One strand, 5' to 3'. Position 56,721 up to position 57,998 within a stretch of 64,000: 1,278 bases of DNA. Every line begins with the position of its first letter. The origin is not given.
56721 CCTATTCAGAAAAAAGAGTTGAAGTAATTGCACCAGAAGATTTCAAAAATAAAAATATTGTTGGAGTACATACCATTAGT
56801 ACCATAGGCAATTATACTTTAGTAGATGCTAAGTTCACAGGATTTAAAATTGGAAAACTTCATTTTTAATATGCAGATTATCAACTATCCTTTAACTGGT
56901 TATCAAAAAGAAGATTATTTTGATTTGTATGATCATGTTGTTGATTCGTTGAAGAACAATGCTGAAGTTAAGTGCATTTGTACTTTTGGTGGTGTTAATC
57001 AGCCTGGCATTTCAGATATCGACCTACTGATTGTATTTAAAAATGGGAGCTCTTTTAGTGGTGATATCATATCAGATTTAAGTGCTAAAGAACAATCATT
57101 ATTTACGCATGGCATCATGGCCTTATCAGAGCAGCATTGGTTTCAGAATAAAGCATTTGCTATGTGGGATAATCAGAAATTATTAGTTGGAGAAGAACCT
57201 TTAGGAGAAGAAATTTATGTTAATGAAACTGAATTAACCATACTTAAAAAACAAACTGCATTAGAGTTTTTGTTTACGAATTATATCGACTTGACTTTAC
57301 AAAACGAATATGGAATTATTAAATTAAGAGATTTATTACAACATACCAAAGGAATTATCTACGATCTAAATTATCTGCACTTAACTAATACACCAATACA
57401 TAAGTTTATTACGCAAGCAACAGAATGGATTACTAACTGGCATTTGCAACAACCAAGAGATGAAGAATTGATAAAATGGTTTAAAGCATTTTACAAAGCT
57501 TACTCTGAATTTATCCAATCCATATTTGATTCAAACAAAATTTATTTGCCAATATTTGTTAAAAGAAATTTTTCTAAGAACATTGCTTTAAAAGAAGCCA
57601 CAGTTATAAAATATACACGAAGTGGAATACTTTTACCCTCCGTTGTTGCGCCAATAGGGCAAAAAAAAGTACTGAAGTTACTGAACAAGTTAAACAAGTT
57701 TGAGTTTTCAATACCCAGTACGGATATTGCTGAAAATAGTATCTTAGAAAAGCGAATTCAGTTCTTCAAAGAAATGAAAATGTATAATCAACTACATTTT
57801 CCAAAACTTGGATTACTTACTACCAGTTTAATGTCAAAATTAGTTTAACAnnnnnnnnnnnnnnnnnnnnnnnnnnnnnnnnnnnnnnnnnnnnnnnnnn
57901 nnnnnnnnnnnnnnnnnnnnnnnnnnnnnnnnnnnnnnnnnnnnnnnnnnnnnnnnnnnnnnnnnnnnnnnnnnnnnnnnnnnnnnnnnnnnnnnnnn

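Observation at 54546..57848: Three-gene cassette: two diverged paralogous nucleotidyltransferase-fold proteins bracketing a propeller-like two-domain protein inside the polysaccharide locus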

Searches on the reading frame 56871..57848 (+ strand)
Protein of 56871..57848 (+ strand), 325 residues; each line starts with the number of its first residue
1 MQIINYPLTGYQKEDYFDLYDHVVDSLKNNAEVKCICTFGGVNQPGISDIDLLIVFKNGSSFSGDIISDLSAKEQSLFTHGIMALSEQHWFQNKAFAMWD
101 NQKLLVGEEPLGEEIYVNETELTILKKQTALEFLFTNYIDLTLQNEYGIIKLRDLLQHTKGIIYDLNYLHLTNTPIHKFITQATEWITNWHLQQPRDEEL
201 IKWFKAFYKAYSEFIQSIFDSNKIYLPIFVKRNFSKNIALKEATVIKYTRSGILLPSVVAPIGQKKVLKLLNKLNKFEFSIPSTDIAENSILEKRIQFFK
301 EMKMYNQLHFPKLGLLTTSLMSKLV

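Call 3: search_protein_families(library=pfam, proteins=[window:56871-57848:+], max_evalue=1)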
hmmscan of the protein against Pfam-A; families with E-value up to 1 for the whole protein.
window:56871-57848:+ (325 aa): 2 families
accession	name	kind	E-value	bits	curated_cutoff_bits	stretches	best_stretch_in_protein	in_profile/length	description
PF01909.29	NTP_transf_2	-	0.012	16.4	21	1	41-68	26-55/93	Nucleotidyltransferase domain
PF18765.7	Polbeta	-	0.031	14.9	26.9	1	24-63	4-46/93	Polymerase beta, Nucleotidyltransferase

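Call 4: search_protein_families(library=ncbifam, proteins=[window:56871-57848:+], max_evalue=1)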
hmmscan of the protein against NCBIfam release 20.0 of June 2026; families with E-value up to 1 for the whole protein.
window:56871-57848:+ (325 aa): 0 families

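Call 10: find_homologous_proteins(query=window:56871-57848:+)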
Query window:56871-57848:+ (325 aa): 40 proteins with E <= 0.001 among 1237 candidates.
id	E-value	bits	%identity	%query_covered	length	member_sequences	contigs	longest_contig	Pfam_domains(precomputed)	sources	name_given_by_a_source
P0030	6.5e-214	727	100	100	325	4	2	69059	-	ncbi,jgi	ncbi:MAG: hypothetical protein RL516_287 [Bacteroidota bacterium]|jgi:hypothetical protein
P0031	4.3e-195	665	91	100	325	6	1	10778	-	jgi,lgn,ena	-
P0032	4.2e-185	632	86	100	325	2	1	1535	-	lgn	-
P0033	3.0e-171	587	81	100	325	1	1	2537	-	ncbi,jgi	jgi:hypothetical protein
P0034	5.1e-169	580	79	100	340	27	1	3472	-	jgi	jgi:hypothetical protein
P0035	8.4e-168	576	79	100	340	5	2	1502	-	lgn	-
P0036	1.4e-165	568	78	100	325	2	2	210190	-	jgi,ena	jgi:hypothetical protein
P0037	6.6e-165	566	76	100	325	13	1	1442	-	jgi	-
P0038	7.9e-165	566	78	100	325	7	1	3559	-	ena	-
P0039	2.7e-163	561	77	100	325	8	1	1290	-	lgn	-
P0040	1.0e-160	552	75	100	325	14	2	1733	-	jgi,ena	jgi:hypothetical protein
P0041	3.1e-159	548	74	100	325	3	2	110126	-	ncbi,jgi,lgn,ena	ncbi:MAG: hypothetical protein ACK5B3_08625 [Bacteroidota bacterium]|jgi:hypothetical protein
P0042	3.0e-146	505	70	100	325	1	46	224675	-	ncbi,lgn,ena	-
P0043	7.5e-144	497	68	100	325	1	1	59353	-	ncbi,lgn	-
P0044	4.5e-143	494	68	100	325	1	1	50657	-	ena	-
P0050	3.6e-91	324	50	100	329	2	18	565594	-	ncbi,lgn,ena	-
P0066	1.8e-42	164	34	98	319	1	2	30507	-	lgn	-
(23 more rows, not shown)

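Call 17: search_solved_structures(query=A2, max_evalue=10, show_alignments=2)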
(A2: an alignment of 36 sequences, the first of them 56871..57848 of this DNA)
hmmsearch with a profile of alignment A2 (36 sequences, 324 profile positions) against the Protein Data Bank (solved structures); distinct sequences matched with E-value up to 10: 7.
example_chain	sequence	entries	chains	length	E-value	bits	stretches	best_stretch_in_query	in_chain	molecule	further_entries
4n3z_A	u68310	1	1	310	0.037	16.4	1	189-297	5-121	Rab5 GDP/GTP exchange factor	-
2ot3_A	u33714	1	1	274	0.043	16.2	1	189-297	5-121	Rab5 GDP/GTP exchange factor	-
4q9u_A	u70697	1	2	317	0.044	16.2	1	189-297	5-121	Rab5 GDP/GTP exchange factor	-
1txu_A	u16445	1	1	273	0.065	15.6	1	190-297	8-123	Rab5 GDP/GTP exchange factor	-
4ztc_A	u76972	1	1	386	0.2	14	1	194-263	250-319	Aminotransferase homolog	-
1o61_A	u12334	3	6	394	0.21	13.9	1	194-263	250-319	aminotransferase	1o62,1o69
9xbd_E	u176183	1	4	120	0.55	12.6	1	47-69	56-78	Nucleotidyltransferase domain-containing protein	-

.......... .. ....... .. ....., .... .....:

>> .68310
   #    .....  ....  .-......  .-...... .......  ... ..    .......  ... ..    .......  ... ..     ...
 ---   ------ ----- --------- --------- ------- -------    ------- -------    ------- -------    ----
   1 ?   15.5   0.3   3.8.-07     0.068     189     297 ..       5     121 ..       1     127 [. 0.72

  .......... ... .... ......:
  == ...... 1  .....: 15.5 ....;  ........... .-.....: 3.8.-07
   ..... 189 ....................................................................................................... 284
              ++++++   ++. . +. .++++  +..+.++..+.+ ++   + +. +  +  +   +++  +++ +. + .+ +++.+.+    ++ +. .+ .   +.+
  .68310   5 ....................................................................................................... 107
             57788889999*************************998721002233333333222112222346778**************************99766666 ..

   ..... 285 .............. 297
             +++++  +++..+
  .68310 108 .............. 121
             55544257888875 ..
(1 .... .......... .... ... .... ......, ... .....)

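Call 21: find_encoding_contigs(protein=P0050, flank=8000, max_places=2)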
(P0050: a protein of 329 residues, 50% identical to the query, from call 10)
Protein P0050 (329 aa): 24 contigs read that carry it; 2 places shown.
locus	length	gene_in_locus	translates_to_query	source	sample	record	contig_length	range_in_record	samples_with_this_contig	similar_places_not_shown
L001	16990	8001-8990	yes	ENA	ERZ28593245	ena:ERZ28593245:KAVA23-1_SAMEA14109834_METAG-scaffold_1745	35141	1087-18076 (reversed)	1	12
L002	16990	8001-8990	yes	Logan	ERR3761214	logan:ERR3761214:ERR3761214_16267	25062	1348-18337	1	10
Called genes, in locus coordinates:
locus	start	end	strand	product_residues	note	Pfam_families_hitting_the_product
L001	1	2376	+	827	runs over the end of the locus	-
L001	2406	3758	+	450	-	PF01943:Polysacc_synt, PF13440:Polysacc_synt_3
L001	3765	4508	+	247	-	PF04989:RMNT_CmcI (faint), PF13578:Methyltransf_24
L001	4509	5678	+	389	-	PF00534:Glycos_transf_1, PF13692:Glyco_trans_1_4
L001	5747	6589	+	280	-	-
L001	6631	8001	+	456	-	PF24793:GINT1_N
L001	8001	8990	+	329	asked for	-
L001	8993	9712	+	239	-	PF05148:Methyltransf_8 (weak), PF13489:Methyltransf_23, PF08241:Methyltransf_11, PF13649:Methyltransf_25 (faint), PF13847:Methyltransf_31 (weak)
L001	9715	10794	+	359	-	PF13439:Glyco_transf_4, PF20706:GT4-conflict, PF00534:Glycos_transf_1, PF13692:Glyco_trans_1_4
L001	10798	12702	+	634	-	PF13522:GATase_6, PF13537:GATase_7, PF00733:Asn_synthase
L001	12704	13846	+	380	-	PF02350:Epimerase_2 (weak), PF13439:Glyco_transf_4 (weak), PF20706:GT4-conflict (weak), PF00534:Glycos_transf_1, PF13692:Glyco_trans_1_4, PF13524:Glyco_trans_1_2 (weak)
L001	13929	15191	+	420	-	PF04932:Wzy_C (weak)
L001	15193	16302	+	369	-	PF00534:Glycos_transf_1, PF13692:Glyco_trans_1_4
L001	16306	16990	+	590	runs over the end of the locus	?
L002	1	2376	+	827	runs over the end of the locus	-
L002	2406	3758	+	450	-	PF01943:Polysacc_synt, PF13440:Polysacc_synt_3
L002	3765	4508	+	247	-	PF04989:RMNT_CmcI (faint), PF13578:Methyltransf_24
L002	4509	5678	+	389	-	PF00534:Glycos_transf_1, PF13692:Glyco_trans_1_4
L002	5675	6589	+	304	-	-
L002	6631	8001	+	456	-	PF24793:GINT1_N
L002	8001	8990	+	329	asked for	-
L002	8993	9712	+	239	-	PF05148:Methyltransf_8 (weak), PF13489:Methyltransf_23, PF08241:Methyltransf_11, PF13649:Methyltransf_25 (faint), PF13847:Methyltransf_31 (weak)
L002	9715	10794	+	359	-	PF13439:Glyco_transf_4, PF20706:GT4-conflict, PF00534:Glycos_transf_1, PF13692:Glyco_trans_1_4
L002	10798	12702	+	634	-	PF13522:GATase_6, PF13537:GATase_7, PF00733:Asn_synthase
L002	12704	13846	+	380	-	PF02350:Epimerase_2 (weak), PF13439:Glyco_transf_4 (weak), PF20706:GT4-conflict (weak), PF00534:Glycos_transf_1, PF13692:Glyco_trans_1_4, PF13524:Glyco_trans_1_2 (weak)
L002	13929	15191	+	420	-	PF04932:Wzy_C (weak)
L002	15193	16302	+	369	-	PF00534:Glycos_transf_1, PF13692:Glyco_trans_1_4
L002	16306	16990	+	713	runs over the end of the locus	PF03721:UDPG_MGDP_dh_N (faint), PF00107:ADH_zinc_N, PF01408:GFO_IDH_MocA, PF02894:GFO_IDH_MocA_C (faint), PF22725:GFO_IDH_MocA_C3 (weak)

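Call 22: find_encoding_contigs(protein=P0066, flank=8000, max_places=2)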
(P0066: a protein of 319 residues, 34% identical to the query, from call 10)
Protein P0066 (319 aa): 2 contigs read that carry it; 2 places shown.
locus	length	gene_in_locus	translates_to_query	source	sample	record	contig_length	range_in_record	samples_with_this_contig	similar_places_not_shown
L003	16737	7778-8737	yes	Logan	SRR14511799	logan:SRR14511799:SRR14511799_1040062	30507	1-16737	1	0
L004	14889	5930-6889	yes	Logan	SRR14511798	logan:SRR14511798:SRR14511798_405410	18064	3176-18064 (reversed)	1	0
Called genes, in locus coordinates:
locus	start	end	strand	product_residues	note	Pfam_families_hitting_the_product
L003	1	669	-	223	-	?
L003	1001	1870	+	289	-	PF00483:NTP_transferase, PF12804:NTP_transf_3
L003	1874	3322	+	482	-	PF01943:Polysacc_synt, PF13440:Polysacc_synt_3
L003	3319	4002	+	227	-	PF17784:Sulfotransfer_4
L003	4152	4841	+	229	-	PF25084:LbH_EIF2B (faint), PF00132:Hexapep, PF14602:Hexapep_2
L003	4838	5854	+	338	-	PF21360:PylC-like_N, PF02655:ATP-grasp_3, PF02786:CPSase_L_D2 (weak), PF08443:RimK (weak), PF13535:ATP-grasp_4, PF15632:ATPgrasp_Ter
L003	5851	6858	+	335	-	PF00535:Glycos_transf_2, PF13641:Glyco_tranf_2_3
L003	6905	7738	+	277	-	-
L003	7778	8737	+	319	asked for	-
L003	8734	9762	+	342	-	PF00534:Glycos_transf_1 (weak)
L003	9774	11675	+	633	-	PF13522:GATase_6, PF13537:GATase_7, PF00733:Asn_synthase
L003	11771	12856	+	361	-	PF00534:Glycos_transf_1, PF13692:Glyco_trans_1_4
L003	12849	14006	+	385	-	PF20706:GT4-conflict (faint), PF00534:Glycos_transf_1, PF13692:Glyco_trans_1_4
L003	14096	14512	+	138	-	PF00132:Hexapep, PF14602:Hexapep_2 (weak)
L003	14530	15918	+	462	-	-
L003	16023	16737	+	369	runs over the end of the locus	PF00534:Glycos_transf_1, PF13692:Glyco_trans_1_4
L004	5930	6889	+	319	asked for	-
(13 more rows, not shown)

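Call 26: search_protein_families(library=pfam, proteins=[L003:6905-7738:+, L002:5675-6589:+, L003:7778-8737:+, L003:14530-15918:+], max_evalue=1)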
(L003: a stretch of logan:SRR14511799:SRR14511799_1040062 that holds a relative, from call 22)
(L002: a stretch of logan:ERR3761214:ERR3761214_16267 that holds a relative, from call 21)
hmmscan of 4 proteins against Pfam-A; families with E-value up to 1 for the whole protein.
L003:6905-7738:+ (277 aa): 4 families
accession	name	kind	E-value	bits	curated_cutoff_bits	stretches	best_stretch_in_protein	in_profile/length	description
PF01909.29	NTP_transf_2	-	0.046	14.6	21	1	34-74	16-47/93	Nucleotidyltransferase domain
PF04428.19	Choline_kin_N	-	0.078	13.1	22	1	94-111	13-31/51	Choline kinase N terminus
PF18765.7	Polbeta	-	0.088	13.4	26.9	1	34-78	15-58/93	Polymerase beta, Nucleotidyltransferase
PF03445.19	DUF294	-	0.23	11.8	21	1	29-71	46-90/138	Putative nucleotidyltransferase DUF294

L002:5675-6589:+ (304 aa): 2 families
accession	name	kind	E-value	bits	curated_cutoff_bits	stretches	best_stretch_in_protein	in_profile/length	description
PF01909.29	NTP_transf_2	-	0.0015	19.3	21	1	69-138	4-51/93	Nucleotidyltransferase domain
PF18765.7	Polbeta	-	0.0016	19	26.9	1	69-127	3-57/93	Polymerase beta, Nucleotidyltransferase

L003:7778-8737:+ (319 aa): 2 families
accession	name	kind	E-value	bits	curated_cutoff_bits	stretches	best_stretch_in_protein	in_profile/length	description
PF01909.29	NTP_transf_2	-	0.023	15.5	21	1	40-64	26-47/93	Nucleotidyltransferase domain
PF25124.1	DUF7816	-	0.49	11.1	27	1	201-222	20-41/71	Domain of unknown function (DUF7816)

L003:14530-15918:+ (462 aa): 1 family
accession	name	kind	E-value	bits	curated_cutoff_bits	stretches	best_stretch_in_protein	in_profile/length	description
PF00501.34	AMP-binding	-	0.019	14.2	29.9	1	208-323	252-376/384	AMP-binding enzyme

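Call 37: predict_structure(alignment_id=A2)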
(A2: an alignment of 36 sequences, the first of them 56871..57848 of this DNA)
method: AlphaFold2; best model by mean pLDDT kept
length: 325 residues; sequences in the alignment: 36
mean_pLDDT: 91.9   pTM: 0.90
mean pLDDT of the five models: 91.9, 91.7, 91.4, 90.2, 89.6
residues with pLDDT >= 90: 240; 70-90: 85; 50-70: 0; < 50: 0
segments of 3 or more residues with pLDDT < 50: none
pLDDT, mean of each block of 10 residues (from residue 1): 91 91 93 92 84 94 90 86 93 86 92 92 96 96 97 92 94 95 93 93 98 96 92 92 95 88 85 95 95 94 93 82 85
secondary structure, 60 per line:
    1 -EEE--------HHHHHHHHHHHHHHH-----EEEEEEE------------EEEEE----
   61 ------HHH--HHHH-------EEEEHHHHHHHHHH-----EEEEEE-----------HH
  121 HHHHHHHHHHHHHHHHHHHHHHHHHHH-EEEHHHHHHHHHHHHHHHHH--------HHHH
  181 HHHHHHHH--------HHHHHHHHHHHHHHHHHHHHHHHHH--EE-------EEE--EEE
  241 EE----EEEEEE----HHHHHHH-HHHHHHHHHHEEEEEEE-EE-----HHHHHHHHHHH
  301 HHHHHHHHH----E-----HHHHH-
elements in order: E2-4 H13-27 E33-39 E52-56 H72-75 E83-86 H87-96 E102-107 H119-147 E149-151 H152-168 H177-188 H197-221 E233-235 E238-242 E247-252 H257-263 H265-274 E275-281 H290-309 H320-324

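Call 39: search_protein_representatives(alignment_id=A2)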
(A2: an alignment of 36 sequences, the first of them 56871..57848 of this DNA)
Query: 36 sequences, 324 profile positions. Proteins with E-value up to 0.001 (for the whole library): 1352; up to 1e-10: 598; up to 1e-30: 307. The best 150 are listed.
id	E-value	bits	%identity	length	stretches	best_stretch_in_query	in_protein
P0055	4.3e-134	463.2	-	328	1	1-324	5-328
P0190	1.2e-110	386.1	-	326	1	1-324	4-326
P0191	2.1e-109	382.0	-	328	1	1-324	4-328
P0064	1.2e-107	376.3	-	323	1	1-319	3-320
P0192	2.9e-107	375.0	-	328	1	1-320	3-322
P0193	1.8e-102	359.2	-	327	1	2-320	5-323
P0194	1.2e-101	356.5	-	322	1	1-323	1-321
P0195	3.4e-101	355.1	-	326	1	2-323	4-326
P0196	1.6e-100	352.8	-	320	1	1-319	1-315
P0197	4.3e-99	348.1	-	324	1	2-323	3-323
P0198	5.8e-97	341.2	-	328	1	2-324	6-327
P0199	7.2e-97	340.8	-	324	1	2-319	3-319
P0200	8.3e-97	340.6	-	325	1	1-321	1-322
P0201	1.8e-96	339.6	-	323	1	2-320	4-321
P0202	8.5e-96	337.3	-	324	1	2-319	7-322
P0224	5.4e-86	305.1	-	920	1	1-323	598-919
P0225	1.0e-85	304.2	-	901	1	1-323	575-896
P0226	1.7e-85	303.5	-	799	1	1-324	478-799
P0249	4.8e-81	288.8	-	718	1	1-323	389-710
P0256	1.5e-80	287.2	-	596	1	2-323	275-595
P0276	1.1e-77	277.7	-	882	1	1-324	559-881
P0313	7.7e-72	258.6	-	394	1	4-322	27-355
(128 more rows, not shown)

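Call 40: search_protein_families(library=pfam, proteins=[P0224, P0225, P0226, P0249, P0256, P0276, P0313], max_evalue=0.01)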
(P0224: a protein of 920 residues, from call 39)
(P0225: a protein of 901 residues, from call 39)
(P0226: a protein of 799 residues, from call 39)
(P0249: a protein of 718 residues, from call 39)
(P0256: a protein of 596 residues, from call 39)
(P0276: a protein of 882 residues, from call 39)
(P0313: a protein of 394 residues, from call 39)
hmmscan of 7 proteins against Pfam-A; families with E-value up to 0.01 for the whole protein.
P0224 (920 aa): 1 family
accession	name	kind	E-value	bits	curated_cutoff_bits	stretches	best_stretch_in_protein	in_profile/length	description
PF24793.1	GINT1_N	-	5.5e-40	137.7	27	1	337-546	59-273/304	Glucosamine inositolphosphorylceramide transferase 1, N-terminal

P0225 (901 aa): 1 family
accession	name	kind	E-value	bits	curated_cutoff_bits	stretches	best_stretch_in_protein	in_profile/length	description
PF24793.1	GINT1_N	-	1.3e-38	133.2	27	1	309-510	60-266/304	Glucosamine inositolphosphorylceramide transferase 1, N-terminal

P0226 (799 aa): 2 families
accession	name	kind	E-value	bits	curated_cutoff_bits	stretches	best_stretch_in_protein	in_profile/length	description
PF24793.1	GINT1_N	-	3e-40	138.6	27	1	216-418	60-267/304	Glucosamine inositolphosphorylceramide transferase 1, N-terminal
PF04616.20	Glyco_hydro_43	-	0.0025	17.7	32.2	1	303-360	45-112/288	Glycosyl hydrolases family 43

P0249 (718 aa): 2 families
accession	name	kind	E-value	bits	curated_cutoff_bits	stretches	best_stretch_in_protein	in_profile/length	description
PF24793.1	GINT1_N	-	2.6e-39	135.5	27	1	127-339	57-277/304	Glucosamine inositolphosphorylceramide transferase 1, N-terminal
PF04616.20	Glyco_hydro_43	-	0.0022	17.8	32.2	0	184-275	13-114/288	Glycosyl hydrolases family 43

P0256 (596 aa): 4 families
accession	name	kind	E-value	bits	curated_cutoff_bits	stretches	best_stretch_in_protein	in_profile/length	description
PF24793.1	GINT1_N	-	7.2e-42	143.9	27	1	17-220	60-268/304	Glucosamine inositolphosphorylceramide transferase 1, N-terminal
PF04616.20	Glyco_hydro_43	-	3e-05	23.9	32.2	0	13-92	117-208/288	Glycosyl hydrolases family 43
PF01909.29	NTP_transf_2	-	0.00059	20.6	21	1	292-334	1-46/93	Nucleotidyltransferase domain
PF18765.7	Polbeta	-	0.0022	18.6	26.9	1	293-333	1-43/93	Polymerase beta, Nucleotidyltransferase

P0276 (882 aa): 1 family
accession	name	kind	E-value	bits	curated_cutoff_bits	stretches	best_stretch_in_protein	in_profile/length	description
PF24793.1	GINT1_N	-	4.2e-38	131.5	27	1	298-500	58-266/304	Glucosamine inositolphosphorylceramide transferase 1, N-terminal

P0313 (394 aa): 0 families

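Call 42: fold_search(model_id=the predicted structure, library=pdb)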
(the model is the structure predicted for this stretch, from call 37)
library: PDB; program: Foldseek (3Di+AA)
matches with E <= 10: 248; with E <= 0.001: 1
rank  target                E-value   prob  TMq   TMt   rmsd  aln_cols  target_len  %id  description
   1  1kny_A                6.3e-04  1.00  0.30  0.36   8.8       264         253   11  KANAMYCIN NUCLEOTIDYLTRANSFERASE (released 1996-08-17)
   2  6sxj                  1.3e-03  0.96  0.27  0.33  12.2       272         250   11  Crystal structure of spectinomycin adenyltransferase AAD(9) from Enterococcus faecialis (released 2020-04-15)
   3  4cs6                  1.6e-03  0.99  0.31  0.37  10.0       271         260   11  Crystal structure of AadA - an aminoglycoside adenyltransferase (released 2015-03-25)
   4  5g4a_B                1.8e-03  0.97  0.28  0.33  11.5       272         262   10  AadA in complex with ATP and magnesium (released 2017-11-29)
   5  5luh_A                1.8e-03  0.95  0.28  0.33  12.1       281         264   11  AadA E87Q in complex with ATP, calcium and streptomycin (released 2018-01-17)
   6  7uy4_B                1.9e-03  0.97  0.31  0.37  11.8       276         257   13  Aminoglycoside-modifying enzyme ANT-3,9 in complex with spectinomycin and AMP-PNP (released 2023-05-10)
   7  9dbj_A                1.9e-03  0.96  0.28  0.37   7.5       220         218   14  Structure of Hailong HalB R164A mutant with non-hydrolyzable dATP (released 2025-05-07)
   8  5lpa_A                1.9e-03  0.96  0.28  0.32  11.8       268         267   10  AadA E87Q in complex with ATP, calcium and dihydrostreptomycin (released 2018-01-17)
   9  6fzb_B                2.0e-03  0.93  0.27  0.31  12.3       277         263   10  AadA in complex with ATP, magnesium and streptomycin (released 2018-06-13)
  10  5g4a_A                2.2e-03  0.96  0.28  0.33  11.5       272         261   10  AadA in complex with ATP and magnesium (released 2017-11-29)
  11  7uy4_A                2.3e-03  0.96  0.30  0.36  11.8       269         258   12  Aminoglycoside-modifying enzyme ANT-3,9 in complex with spectinomycin and AMP-PNP (released 2023-05-10)
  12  6fzb_A                2.6e-03  0.94  0.27  0.32  12.0       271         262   11  AadA in complex with ATP, magnesium and streptomycin (released 2018-06-13)
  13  3c18_A                3.1e-03  0.85  0.22  0.24  11.4       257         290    8  Crystal structure of nucleotidyltransferase-like protein (ZP_00538802.1) from Exiguobacterium sibiricum 255-15 at 1.90 (released 2008-02-12)
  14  9dbj_F                3.5e-03  0.97  0.29  0.40   7.2       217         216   13  Structure of Hailong HalB R164A mutant with non-hydrolyzable dATP (released 2025-05-07)
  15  3jyy_A                7.0e-03  0.85  0.27  0.31   9.5       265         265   14  SeMet LinB complexed with PPi (released 2009-11-03)
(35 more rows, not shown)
